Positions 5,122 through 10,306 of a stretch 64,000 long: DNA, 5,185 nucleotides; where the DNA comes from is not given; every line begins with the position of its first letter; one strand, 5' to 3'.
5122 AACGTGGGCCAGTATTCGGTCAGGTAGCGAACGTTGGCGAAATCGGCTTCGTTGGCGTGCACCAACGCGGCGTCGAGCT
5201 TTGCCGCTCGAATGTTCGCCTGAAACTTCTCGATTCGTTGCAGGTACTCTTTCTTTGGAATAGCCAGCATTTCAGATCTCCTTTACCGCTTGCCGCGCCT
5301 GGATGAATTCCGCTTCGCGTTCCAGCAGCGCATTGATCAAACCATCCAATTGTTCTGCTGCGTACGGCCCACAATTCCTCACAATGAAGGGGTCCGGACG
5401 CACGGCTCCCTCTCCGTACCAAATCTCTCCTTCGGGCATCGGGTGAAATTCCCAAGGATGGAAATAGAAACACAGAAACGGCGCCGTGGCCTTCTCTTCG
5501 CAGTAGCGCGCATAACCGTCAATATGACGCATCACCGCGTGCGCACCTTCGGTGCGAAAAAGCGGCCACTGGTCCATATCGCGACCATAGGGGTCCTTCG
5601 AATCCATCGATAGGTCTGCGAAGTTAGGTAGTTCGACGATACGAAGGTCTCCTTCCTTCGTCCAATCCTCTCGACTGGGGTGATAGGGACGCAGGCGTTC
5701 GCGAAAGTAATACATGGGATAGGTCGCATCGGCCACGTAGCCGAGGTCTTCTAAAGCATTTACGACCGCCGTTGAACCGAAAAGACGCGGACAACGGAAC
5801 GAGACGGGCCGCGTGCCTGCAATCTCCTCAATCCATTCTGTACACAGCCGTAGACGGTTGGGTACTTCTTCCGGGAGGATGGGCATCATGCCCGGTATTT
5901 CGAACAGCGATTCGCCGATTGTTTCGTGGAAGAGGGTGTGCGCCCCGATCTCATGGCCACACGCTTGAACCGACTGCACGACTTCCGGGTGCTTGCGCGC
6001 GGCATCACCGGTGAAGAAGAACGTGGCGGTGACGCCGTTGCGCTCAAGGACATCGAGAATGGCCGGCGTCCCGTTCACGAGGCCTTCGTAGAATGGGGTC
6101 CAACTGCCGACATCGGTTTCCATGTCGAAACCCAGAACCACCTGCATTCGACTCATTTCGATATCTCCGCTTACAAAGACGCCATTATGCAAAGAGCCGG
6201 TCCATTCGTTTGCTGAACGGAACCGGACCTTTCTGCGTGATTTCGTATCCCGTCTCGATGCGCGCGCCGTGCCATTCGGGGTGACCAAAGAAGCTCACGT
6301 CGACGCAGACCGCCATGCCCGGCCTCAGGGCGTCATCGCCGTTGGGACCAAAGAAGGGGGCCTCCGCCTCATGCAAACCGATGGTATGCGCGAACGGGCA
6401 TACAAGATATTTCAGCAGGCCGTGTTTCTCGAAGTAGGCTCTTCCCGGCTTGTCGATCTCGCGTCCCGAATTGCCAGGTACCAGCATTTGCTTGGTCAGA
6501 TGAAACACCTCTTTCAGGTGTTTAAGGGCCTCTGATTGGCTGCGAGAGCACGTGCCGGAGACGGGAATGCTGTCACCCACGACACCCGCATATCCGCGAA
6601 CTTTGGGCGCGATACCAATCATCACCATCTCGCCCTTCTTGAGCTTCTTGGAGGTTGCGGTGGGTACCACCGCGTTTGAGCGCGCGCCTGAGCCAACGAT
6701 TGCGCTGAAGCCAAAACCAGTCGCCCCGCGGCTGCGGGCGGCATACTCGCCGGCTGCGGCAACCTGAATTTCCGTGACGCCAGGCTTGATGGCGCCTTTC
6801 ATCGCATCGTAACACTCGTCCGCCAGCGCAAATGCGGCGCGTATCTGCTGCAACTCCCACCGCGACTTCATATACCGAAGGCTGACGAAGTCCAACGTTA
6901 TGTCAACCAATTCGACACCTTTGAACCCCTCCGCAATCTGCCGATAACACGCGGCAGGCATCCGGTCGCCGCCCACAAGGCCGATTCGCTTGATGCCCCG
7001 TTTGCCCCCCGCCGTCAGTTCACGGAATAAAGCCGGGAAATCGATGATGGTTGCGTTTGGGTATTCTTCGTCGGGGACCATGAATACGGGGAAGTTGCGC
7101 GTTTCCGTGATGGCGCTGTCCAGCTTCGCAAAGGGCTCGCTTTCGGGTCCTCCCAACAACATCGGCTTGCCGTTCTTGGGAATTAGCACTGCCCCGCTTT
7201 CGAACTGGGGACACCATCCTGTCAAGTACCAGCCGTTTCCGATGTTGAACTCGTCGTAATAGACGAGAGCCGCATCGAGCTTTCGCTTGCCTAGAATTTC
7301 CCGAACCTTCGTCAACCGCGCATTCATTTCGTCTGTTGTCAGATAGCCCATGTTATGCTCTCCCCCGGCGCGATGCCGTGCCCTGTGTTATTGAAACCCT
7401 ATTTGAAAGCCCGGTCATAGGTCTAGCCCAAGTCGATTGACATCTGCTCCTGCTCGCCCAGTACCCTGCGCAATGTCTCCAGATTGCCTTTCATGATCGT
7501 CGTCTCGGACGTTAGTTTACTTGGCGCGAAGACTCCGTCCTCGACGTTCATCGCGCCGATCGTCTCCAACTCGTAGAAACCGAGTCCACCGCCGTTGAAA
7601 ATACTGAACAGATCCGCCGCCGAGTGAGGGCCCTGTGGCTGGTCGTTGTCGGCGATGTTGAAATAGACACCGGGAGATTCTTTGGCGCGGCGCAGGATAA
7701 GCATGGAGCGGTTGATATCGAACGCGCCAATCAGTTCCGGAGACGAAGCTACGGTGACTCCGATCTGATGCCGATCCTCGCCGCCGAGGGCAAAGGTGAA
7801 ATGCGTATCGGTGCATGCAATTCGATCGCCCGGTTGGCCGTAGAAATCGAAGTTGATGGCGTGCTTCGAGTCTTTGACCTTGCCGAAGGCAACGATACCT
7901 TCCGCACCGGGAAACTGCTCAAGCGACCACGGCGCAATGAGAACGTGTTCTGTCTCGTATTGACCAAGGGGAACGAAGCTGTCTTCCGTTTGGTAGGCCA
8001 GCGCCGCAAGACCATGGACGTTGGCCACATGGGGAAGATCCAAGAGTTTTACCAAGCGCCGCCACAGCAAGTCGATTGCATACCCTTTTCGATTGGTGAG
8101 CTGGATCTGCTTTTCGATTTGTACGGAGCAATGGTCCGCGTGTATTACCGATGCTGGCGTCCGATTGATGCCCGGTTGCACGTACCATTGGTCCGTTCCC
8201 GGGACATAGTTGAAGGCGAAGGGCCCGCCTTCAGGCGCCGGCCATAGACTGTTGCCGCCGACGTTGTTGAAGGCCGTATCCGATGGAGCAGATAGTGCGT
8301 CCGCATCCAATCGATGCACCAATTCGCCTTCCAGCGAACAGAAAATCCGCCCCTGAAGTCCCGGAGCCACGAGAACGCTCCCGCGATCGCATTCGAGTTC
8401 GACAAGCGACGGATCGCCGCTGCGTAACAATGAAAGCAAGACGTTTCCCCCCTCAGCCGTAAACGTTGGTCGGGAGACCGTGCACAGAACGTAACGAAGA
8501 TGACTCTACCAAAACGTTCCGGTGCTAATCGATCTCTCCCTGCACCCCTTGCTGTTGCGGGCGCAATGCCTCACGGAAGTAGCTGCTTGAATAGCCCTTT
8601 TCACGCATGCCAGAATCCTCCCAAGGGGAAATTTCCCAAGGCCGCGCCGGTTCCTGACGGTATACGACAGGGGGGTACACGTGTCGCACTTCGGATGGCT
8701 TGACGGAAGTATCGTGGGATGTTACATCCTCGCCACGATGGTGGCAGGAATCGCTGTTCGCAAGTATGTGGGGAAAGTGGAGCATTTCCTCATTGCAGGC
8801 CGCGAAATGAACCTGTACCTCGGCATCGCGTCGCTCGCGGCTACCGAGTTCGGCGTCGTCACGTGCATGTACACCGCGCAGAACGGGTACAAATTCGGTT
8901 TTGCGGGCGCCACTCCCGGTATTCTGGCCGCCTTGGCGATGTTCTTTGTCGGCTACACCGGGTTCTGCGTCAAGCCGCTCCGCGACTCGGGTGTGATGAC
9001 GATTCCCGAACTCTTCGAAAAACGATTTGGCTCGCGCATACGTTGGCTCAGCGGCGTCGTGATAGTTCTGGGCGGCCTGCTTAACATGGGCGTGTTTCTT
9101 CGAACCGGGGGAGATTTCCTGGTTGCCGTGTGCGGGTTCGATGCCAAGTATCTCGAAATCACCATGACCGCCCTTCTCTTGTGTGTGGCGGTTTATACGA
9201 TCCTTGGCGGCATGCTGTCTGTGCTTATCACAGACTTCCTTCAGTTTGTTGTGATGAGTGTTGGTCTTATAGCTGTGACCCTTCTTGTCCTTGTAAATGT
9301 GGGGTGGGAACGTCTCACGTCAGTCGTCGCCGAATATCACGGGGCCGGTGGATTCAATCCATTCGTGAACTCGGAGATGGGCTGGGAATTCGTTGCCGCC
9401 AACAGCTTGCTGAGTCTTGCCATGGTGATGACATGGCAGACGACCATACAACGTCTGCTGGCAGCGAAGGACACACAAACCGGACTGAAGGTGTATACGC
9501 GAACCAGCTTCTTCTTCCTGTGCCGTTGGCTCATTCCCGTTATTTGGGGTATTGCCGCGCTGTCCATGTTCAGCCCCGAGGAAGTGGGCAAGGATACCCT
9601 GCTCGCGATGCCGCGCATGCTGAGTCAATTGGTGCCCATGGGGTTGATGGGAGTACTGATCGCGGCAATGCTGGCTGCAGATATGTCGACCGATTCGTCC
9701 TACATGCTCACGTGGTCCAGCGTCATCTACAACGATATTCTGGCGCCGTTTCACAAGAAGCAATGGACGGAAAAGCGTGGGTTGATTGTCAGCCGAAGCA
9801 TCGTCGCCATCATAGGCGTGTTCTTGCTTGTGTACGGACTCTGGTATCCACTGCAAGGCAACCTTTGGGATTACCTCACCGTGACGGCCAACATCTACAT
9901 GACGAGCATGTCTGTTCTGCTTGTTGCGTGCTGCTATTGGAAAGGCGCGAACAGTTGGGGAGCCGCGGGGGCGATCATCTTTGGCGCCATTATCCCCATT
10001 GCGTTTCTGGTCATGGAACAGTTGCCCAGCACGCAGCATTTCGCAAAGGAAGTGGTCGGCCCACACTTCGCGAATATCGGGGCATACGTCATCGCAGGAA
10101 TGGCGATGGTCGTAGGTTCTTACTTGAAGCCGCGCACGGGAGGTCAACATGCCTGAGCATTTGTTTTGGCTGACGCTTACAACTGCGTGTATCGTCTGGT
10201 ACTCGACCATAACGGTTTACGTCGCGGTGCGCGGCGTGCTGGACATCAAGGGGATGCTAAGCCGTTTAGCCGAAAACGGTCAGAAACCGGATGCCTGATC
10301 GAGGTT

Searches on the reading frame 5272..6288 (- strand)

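Call 82: search_protein_families(library=pfam, proteins=[window:5272-6288:-], max_evalue=0.00001)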
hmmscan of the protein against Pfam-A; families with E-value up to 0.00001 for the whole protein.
window:5272-6288:- (338 aa): 1 family
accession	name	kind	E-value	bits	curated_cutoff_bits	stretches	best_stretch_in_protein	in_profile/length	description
PF01522.26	Polysacc_deac_1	-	3.1e-20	72.8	23.1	1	69-185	16-122/124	Polysaccharide deacetylase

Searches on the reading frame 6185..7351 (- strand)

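Call 82: search_protein_families(library=pfam, proteins=[window:6185-7351:-], max_evalue=0.00001)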
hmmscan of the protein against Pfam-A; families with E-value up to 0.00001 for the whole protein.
window:6185-7351:- (388 aa): 2 families
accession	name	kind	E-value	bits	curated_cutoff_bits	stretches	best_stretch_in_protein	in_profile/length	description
PF00557.29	Peptidase_M24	-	6e-33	114.8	23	1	169-372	2-207/208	Metallopeptidase family M24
PF01321.24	Creatinase_N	-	4e-09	37.5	22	1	12-159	1-126/128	Creatinase/Prolidase N-terminal domain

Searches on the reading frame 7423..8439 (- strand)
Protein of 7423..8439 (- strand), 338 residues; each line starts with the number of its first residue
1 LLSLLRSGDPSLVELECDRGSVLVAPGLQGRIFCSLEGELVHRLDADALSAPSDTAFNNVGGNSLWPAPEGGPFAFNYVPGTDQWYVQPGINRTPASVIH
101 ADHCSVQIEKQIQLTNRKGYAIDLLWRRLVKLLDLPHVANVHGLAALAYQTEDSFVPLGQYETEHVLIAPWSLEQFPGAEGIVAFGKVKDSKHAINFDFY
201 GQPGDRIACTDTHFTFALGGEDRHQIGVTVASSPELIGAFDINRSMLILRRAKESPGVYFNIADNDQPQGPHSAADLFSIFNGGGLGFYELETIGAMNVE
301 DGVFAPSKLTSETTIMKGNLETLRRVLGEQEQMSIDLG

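Call 82: search_protein_families(library=pfam, proteins=[window:7423-8439:-], max_evalue=0.00001)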
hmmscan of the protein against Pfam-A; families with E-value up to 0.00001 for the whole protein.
window:7423-8439:- (338 aa): 1 family
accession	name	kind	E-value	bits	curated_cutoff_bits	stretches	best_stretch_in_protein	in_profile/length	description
PF20583.3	DUF6786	-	1e-27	97.3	27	1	9-296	14-331/376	Family of unknown function (DUF6786)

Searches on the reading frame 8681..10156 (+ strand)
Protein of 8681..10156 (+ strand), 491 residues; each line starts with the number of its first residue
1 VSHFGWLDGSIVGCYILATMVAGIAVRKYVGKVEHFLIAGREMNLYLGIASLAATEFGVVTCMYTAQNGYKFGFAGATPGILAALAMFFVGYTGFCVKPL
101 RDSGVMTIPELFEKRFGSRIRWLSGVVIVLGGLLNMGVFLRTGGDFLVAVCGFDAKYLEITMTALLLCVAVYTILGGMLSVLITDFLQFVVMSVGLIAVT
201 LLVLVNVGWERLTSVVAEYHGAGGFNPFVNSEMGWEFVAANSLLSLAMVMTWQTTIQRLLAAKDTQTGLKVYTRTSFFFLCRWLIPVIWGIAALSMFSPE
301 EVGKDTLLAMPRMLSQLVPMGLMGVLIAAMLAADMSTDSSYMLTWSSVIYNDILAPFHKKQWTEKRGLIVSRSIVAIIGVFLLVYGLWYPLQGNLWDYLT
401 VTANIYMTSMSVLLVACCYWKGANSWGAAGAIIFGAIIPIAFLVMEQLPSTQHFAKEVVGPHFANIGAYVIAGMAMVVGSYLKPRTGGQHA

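Call 82: search_protein_families(library=pfam, proteins=[window:8681-10156:+], max_evalue=0.00001)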
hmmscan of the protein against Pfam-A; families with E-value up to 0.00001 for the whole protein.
window:8681-10156:+ (491 aa): 1 family
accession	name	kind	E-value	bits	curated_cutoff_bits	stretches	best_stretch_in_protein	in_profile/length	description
PF00474.23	SSF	-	1.5e-40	139.8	22.8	1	36-435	1-406/406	Sodium:solute symporter family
